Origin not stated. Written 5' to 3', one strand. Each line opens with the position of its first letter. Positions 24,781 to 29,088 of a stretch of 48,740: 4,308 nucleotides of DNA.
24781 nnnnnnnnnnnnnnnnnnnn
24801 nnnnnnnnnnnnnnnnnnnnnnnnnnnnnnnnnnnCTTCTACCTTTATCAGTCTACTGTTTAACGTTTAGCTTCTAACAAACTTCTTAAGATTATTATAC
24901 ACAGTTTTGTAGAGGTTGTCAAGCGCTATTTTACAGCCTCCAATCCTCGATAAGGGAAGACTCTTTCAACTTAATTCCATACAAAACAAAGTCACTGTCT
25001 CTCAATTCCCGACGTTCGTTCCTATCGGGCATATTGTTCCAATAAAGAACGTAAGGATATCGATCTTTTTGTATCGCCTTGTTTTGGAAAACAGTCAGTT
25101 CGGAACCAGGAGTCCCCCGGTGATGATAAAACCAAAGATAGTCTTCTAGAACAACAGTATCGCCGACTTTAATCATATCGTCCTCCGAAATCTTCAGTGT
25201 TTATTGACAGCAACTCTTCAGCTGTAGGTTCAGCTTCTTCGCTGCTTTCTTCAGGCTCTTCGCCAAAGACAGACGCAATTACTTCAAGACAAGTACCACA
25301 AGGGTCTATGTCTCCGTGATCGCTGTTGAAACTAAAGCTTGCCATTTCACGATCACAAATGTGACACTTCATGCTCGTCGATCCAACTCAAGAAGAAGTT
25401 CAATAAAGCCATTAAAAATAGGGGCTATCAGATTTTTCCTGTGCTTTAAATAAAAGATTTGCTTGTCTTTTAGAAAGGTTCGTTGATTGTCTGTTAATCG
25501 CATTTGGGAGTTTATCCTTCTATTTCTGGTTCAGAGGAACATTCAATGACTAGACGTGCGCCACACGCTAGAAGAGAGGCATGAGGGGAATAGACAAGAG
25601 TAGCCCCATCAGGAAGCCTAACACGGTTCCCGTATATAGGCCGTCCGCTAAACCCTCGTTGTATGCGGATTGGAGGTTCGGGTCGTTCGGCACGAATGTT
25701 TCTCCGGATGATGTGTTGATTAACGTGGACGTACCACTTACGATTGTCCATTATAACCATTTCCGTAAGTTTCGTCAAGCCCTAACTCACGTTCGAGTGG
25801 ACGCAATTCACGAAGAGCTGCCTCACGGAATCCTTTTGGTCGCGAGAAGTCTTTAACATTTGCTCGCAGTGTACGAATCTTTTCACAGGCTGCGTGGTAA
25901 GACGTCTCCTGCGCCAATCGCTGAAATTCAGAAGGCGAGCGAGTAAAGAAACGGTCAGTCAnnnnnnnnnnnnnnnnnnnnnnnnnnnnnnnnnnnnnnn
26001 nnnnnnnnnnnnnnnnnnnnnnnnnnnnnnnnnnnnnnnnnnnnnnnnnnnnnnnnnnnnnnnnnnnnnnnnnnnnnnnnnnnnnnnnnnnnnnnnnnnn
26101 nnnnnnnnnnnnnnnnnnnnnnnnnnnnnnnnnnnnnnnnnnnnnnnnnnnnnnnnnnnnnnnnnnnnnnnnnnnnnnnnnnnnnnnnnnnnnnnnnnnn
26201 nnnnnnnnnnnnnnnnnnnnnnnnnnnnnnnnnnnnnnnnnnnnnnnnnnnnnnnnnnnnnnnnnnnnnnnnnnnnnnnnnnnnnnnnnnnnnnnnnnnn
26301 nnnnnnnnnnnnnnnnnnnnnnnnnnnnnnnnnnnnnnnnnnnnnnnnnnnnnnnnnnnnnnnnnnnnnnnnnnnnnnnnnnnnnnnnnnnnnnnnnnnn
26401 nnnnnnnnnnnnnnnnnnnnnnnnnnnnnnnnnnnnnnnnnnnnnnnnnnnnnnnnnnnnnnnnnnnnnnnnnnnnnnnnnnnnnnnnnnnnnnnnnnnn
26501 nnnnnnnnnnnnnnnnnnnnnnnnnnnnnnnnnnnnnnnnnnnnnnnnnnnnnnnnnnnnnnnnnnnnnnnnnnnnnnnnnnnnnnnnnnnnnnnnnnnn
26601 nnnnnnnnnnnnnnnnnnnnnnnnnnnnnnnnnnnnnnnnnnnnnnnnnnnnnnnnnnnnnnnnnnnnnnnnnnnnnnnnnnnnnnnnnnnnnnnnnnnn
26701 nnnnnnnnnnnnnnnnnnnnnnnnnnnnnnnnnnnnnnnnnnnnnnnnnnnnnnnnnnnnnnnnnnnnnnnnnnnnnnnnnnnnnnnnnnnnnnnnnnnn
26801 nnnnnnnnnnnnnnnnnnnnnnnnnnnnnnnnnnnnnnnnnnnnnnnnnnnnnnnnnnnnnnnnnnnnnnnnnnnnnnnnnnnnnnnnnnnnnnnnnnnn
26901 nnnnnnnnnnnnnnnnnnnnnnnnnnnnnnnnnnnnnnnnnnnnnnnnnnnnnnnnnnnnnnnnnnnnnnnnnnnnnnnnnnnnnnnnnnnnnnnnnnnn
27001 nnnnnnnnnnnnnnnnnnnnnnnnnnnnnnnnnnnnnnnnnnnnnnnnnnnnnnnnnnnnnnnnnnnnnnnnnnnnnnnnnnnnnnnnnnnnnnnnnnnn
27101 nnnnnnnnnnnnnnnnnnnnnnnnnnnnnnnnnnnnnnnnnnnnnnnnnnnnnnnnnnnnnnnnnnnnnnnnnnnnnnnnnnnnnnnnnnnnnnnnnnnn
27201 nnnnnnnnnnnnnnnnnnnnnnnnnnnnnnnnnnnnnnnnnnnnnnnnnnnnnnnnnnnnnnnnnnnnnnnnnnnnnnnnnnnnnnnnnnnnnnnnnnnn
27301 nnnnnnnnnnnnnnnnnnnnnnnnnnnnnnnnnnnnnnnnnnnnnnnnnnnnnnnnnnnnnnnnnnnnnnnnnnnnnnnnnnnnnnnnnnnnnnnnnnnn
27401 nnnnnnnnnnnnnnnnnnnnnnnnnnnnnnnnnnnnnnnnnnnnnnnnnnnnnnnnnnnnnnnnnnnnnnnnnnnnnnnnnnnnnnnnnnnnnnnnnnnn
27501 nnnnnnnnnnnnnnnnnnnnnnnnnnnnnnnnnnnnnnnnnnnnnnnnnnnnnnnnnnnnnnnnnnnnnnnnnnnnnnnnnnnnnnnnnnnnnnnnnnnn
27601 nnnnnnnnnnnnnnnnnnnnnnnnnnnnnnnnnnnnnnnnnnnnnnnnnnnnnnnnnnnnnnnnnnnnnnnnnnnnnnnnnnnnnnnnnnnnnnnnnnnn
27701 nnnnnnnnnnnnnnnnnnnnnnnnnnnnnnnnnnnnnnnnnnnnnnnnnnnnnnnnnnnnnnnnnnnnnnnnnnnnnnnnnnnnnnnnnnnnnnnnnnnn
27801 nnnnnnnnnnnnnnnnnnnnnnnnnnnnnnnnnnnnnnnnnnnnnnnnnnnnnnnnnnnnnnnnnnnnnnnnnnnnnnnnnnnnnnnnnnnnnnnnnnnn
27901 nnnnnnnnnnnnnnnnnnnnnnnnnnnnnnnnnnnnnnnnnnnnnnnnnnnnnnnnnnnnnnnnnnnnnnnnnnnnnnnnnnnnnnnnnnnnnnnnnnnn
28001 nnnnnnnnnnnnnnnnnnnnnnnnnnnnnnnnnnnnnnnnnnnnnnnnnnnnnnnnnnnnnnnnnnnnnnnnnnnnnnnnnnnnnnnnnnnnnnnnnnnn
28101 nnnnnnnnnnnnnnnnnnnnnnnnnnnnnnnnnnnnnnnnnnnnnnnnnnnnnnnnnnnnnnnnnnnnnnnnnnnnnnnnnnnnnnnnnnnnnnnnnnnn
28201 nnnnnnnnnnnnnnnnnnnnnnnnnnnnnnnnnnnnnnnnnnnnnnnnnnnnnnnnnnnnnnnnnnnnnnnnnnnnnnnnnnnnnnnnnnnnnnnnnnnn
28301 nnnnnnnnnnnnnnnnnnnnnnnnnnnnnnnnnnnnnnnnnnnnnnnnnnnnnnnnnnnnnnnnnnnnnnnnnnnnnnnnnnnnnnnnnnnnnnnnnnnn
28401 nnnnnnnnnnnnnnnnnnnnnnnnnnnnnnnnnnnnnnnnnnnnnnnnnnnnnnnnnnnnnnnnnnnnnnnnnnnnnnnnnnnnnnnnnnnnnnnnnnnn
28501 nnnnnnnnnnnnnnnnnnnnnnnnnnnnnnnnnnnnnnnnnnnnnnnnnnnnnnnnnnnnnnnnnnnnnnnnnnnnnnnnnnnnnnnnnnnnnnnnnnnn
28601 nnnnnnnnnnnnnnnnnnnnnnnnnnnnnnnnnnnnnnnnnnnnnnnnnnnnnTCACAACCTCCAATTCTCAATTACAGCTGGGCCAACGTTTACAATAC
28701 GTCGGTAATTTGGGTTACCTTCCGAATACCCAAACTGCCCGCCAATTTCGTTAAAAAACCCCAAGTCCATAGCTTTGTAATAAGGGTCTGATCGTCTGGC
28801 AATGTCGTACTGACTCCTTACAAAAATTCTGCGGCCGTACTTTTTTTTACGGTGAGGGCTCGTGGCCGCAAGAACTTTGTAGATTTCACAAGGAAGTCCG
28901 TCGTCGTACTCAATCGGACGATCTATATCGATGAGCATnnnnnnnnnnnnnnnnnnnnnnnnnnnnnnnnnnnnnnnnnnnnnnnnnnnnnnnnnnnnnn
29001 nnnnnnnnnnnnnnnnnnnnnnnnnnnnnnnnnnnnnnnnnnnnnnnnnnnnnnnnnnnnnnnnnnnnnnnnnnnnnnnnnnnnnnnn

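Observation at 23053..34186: Ten small ORFs end in the same C-terminal tail ...[IV]-E-[D/N/E/Y]-W-R-L-stop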

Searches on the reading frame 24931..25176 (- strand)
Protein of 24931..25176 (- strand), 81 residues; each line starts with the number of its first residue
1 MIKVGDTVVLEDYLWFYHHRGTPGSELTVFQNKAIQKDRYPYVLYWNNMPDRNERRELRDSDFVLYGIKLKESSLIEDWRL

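Call 8: search_protein_families(library=pfam, proteins=[window:24931-25176:-], max_evalue=1)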
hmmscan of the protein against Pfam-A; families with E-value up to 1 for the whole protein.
window:24931-25176:- (81 aa): 0 families

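Call 9: search_protein_families(library=phrogs, proteins=[window:24931-25176:-], max_evalue=0.01)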
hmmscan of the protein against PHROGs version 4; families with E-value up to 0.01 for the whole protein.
window:24931-25176:- (81 aa): 0 families

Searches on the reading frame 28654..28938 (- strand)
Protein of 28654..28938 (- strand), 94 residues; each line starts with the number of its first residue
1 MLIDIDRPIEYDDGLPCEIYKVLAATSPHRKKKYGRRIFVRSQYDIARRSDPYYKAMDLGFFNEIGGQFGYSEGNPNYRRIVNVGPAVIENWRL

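Call 8: search_protein_families(library=pfam, proteins=[window:28654-28938:-], max_evalue=1)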
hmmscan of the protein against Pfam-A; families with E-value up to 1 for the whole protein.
window:28654-28938:- (94 aa): 0 families

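Call 9: search_protein_families(library=phrogs, proteins=[window:28654-28938:-], max_evalue=0.01)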
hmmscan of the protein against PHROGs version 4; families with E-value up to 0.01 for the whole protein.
window:28654-28938:- (94 aa): 0 families

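Call 23: find_homologous_proteins(query=window:28654-28938:-, max_evalue=0.01)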
Query window:28654-28938:- (94 aa): 1 proteins with E <= 0.01 among 1 candidates.
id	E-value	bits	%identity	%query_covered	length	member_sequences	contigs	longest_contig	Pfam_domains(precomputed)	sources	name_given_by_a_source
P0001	1.1e-58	213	100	100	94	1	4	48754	-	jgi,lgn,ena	jgi:hypothetical protein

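Call 25: find_encoding_contigs(protein=P0001, flank=10000, max_places=6)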
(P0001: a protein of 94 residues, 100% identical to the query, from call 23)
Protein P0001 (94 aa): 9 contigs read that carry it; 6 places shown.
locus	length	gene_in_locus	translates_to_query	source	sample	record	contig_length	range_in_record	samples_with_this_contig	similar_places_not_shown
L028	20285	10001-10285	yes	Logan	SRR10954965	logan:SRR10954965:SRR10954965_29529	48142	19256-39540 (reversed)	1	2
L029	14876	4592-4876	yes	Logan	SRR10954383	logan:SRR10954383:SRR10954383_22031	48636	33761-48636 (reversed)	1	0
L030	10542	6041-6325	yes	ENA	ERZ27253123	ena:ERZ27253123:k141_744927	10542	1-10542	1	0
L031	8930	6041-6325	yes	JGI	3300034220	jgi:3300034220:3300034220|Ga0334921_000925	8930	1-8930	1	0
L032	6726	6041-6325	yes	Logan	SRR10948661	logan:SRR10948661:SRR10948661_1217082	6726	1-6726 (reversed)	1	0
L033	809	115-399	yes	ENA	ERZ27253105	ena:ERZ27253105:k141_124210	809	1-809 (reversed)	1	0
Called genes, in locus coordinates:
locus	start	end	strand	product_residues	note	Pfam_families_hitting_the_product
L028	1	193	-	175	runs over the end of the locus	-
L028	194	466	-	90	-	PF13392:HNH_3 (weak)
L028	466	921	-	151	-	-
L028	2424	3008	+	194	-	-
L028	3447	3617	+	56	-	-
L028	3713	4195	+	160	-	-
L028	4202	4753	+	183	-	-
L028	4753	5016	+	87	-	-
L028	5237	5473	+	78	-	-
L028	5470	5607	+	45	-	-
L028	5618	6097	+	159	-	-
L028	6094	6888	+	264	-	PF07722:Peptidase_C26, PF00117:GATase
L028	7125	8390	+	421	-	PF13522:GATase_6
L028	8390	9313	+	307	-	PF14395:COOH-NH2_lig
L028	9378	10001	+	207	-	-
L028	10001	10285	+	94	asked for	-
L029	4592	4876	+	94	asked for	-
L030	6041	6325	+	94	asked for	-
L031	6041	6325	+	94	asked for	-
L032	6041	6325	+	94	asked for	-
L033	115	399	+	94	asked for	-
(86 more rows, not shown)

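Call 85: search_solved_structures(query=A2, max_evalue=5)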
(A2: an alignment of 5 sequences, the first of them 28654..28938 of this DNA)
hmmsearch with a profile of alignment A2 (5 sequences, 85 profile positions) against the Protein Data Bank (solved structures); distinct sequences matched with E-value up to 5: 0.
